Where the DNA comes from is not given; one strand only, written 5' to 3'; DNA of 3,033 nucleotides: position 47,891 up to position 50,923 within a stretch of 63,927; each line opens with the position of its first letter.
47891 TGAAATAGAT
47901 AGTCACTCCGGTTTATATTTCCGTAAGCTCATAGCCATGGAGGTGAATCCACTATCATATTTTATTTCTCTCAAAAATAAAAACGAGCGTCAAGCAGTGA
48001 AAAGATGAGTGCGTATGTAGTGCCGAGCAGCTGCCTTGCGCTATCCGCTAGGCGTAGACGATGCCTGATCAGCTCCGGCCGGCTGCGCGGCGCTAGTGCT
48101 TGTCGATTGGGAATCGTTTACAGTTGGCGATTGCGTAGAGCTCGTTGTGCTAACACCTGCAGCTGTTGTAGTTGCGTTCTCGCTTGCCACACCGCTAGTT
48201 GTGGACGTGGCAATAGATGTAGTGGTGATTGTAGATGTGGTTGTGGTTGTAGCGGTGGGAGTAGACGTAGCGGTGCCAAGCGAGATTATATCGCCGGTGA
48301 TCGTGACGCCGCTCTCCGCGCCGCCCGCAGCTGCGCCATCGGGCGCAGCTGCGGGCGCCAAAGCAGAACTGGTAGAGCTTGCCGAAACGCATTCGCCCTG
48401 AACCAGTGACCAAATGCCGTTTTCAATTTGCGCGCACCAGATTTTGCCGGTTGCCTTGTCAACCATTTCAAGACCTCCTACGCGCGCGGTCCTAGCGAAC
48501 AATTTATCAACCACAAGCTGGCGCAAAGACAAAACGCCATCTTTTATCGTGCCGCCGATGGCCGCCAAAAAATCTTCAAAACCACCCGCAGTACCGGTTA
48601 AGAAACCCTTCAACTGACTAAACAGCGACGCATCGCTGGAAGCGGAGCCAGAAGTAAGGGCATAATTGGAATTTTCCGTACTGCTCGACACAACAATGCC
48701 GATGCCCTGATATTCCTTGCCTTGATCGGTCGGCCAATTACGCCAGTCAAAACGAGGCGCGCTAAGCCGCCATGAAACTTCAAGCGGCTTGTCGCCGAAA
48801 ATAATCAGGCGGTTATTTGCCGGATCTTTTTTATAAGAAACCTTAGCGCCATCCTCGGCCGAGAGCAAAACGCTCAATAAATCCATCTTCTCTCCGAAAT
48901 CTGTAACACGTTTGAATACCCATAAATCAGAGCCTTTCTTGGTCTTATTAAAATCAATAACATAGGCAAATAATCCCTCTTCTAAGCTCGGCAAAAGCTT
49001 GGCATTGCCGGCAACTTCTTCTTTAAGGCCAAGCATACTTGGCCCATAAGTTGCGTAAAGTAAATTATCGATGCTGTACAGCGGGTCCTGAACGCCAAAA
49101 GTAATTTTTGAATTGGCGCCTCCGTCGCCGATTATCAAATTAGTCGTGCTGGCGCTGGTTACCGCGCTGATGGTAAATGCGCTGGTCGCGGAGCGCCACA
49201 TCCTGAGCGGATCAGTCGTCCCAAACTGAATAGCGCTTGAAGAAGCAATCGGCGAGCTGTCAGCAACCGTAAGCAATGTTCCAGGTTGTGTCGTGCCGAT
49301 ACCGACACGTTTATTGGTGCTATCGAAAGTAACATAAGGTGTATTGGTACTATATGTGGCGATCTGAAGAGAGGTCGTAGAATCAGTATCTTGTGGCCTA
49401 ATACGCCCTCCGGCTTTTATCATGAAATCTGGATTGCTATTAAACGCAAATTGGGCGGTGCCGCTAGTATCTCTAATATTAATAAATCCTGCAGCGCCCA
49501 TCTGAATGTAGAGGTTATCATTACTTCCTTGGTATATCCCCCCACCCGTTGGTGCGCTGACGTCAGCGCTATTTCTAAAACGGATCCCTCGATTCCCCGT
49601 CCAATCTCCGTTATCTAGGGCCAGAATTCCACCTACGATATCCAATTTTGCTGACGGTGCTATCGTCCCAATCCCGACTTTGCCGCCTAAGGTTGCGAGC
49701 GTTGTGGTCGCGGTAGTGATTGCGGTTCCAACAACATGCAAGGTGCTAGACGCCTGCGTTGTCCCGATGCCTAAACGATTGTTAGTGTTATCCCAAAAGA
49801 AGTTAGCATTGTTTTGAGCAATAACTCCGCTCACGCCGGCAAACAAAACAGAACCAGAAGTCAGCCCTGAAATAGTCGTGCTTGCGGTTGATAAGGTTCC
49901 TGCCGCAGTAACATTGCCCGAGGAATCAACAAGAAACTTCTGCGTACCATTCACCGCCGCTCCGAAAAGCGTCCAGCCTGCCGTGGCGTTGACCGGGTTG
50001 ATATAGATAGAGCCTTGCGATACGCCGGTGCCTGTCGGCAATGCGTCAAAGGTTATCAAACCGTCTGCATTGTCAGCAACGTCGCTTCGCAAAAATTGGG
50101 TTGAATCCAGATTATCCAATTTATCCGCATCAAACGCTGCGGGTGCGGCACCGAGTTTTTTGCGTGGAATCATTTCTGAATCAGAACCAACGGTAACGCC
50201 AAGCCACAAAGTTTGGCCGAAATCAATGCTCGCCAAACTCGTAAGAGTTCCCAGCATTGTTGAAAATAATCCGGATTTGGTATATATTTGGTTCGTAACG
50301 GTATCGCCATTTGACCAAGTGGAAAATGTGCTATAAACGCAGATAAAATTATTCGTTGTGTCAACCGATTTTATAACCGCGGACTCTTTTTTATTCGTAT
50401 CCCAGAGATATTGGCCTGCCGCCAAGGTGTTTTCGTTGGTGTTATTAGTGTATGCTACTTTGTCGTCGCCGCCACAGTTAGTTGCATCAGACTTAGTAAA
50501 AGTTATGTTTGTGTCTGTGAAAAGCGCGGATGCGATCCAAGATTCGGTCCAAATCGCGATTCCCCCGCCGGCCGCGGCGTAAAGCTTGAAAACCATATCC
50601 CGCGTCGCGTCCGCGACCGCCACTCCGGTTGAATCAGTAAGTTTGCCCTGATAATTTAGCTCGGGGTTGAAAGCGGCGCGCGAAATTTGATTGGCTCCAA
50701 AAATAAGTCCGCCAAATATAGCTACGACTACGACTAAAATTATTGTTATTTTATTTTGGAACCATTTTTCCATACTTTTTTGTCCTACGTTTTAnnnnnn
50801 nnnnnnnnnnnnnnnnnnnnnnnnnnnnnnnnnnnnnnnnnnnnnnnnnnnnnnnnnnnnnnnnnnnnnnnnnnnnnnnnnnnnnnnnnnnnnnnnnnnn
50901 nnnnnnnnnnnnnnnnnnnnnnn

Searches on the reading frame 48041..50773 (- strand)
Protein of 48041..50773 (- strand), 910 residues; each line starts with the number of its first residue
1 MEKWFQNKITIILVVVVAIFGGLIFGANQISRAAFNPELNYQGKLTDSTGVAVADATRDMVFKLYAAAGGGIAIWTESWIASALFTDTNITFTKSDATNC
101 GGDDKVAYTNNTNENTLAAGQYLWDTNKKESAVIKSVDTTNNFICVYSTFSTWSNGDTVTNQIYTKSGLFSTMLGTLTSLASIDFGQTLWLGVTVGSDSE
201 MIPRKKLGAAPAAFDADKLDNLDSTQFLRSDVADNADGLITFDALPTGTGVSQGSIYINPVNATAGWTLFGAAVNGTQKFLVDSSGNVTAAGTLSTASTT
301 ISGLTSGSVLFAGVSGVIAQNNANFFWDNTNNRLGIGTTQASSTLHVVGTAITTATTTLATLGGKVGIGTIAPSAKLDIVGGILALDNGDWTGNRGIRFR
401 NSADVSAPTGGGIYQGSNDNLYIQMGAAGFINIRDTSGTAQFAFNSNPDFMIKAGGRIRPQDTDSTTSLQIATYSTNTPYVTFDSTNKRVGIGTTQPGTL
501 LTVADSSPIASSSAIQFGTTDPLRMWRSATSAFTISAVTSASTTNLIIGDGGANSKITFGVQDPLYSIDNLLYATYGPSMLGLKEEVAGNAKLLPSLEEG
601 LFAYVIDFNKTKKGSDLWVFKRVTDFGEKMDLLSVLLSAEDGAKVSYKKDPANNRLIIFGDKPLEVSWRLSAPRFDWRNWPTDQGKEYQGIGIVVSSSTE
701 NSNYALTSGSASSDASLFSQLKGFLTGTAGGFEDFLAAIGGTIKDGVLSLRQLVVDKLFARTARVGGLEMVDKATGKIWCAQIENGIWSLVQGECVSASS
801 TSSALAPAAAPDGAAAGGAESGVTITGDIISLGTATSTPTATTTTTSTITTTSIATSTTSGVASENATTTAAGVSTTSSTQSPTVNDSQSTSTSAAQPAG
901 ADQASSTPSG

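Call 5: search_protein_families(library=pfam, proteins=[window:48041-50773:-], max_evalue=0.01)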
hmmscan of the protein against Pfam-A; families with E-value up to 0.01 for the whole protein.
window:48041-50773:- (910 aa): 0 families

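Call 97: search_solved_structures(query=window:48041-50773:-, max_evalue=1)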
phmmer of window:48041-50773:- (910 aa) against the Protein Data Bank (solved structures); distinct sequences matched with E-value up to 1: 0.
